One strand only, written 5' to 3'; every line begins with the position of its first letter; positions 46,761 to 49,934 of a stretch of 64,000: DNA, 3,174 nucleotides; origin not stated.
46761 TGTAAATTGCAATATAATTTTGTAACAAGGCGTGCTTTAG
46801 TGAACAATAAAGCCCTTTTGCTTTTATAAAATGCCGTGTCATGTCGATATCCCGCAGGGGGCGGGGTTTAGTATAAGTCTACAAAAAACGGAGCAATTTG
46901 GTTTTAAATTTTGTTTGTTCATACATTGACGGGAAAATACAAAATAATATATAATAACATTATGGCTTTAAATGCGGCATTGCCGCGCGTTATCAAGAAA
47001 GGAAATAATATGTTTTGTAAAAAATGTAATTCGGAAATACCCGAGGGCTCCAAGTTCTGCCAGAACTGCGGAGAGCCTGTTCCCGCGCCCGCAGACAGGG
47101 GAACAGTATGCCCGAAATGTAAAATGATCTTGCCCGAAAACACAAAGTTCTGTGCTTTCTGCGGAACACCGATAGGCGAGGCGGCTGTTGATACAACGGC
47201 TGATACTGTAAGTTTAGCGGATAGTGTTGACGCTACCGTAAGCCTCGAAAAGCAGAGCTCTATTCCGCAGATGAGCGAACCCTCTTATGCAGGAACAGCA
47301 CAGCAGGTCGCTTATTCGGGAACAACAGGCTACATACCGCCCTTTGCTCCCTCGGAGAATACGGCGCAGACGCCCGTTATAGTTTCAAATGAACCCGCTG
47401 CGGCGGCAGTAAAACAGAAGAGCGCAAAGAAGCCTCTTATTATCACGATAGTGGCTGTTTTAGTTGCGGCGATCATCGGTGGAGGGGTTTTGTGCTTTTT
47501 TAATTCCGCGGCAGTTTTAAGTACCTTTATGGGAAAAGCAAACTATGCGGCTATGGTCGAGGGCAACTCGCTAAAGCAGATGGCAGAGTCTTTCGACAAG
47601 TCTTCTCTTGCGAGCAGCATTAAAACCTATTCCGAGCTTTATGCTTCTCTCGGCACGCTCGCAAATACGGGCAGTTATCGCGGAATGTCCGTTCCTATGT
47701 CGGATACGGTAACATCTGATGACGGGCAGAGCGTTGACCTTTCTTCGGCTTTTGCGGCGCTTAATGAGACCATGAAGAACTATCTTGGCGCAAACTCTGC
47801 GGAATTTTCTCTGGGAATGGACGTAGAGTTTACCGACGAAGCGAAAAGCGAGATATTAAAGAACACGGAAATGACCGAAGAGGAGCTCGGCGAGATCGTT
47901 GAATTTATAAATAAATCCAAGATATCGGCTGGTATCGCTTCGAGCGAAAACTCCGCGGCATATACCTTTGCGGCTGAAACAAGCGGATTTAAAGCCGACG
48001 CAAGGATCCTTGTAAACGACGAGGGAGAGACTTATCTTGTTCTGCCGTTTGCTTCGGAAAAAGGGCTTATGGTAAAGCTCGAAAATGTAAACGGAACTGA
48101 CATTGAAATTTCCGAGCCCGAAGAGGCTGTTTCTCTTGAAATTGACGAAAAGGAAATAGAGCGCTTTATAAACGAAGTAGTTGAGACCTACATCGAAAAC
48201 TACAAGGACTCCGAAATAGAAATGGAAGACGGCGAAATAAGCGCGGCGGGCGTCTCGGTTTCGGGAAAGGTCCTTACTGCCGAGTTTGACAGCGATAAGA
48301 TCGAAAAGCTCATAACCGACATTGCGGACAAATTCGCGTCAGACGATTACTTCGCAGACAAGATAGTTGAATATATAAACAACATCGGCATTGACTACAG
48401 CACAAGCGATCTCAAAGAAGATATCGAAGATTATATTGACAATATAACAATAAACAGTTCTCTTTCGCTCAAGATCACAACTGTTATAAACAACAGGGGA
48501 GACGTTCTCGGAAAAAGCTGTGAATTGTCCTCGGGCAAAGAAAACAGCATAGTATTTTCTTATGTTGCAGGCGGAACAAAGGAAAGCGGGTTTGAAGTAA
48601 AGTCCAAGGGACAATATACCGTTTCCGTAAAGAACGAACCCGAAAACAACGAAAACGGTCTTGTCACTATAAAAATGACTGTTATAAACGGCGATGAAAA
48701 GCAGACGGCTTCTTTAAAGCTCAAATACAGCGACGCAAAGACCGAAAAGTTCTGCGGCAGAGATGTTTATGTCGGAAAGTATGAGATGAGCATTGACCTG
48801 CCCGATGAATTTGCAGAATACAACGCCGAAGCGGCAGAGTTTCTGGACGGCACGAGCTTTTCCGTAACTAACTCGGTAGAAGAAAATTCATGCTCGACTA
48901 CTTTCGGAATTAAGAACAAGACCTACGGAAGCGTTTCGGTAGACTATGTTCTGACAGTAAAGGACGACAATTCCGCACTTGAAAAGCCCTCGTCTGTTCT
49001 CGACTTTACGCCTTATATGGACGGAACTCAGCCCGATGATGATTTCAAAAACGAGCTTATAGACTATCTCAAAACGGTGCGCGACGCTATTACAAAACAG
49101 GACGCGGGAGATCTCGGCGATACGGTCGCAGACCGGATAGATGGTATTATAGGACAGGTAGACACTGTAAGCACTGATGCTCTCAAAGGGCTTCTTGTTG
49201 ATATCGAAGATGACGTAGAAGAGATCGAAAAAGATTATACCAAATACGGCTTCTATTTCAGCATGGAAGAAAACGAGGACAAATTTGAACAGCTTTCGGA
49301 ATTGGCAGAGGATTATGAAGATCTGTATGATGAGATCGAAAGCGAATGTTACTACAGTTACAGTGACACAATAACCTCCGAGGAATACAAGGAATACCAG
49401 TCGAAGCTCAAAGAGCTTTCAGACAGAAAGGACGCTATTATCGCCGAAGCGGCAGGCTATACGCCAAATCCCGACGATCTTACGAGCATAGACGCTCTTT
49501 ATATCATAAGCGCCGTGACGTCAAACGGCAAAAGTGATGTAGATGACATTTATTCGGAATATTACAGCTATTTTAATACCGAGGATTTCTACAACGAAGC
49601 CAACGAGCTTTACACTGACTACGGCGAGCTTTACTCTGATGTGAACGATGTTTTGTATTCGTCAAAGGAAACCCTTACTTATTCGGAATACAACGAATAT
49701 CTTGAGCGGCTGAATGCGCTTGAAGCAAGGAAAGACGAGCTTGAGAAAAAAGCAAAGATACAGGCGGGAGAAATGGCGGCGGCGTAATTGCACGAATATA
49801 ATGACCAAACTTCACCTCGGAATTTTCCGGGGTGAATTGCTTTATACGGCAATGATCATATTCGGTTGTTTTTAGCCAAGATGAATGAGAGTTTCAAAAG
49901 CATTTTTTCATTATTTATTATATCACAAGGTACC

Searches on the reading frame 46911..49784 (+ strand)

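Call 106: search_protein_families(library=pfam, proteins=[window:46911-49784:+], max_evalue=0.0001)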
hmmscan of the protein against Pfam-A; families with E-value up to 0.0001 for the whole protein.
window:46911-49784:+ (958 aa): 5 families
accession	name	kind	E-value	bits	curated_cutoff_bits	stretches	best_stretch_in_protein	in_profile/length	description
PF12773.13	DZR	-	2.5e-10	40.8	27.3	1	36-85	1-45/45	Double zinc ribbon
PF13240.11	Zn_Ribbon_1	-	6.9e-10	38.8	25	1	35-57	1-23/23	zinc-ribbon domain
PF17032.10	Zn_ribbon_15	-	3.5e-06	28.1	28.9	0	28-54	47-73/73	zinc-ribbon family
PF16919.11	PknG_rubred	-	6.8e-06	26.4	28.5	0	73-99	31-57/74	Protein kinase G rubredoxin domain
PF18912.6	DZR_2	-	1.1e-05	25.6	27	0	30-58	18-47/56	Double zinc ribbon domain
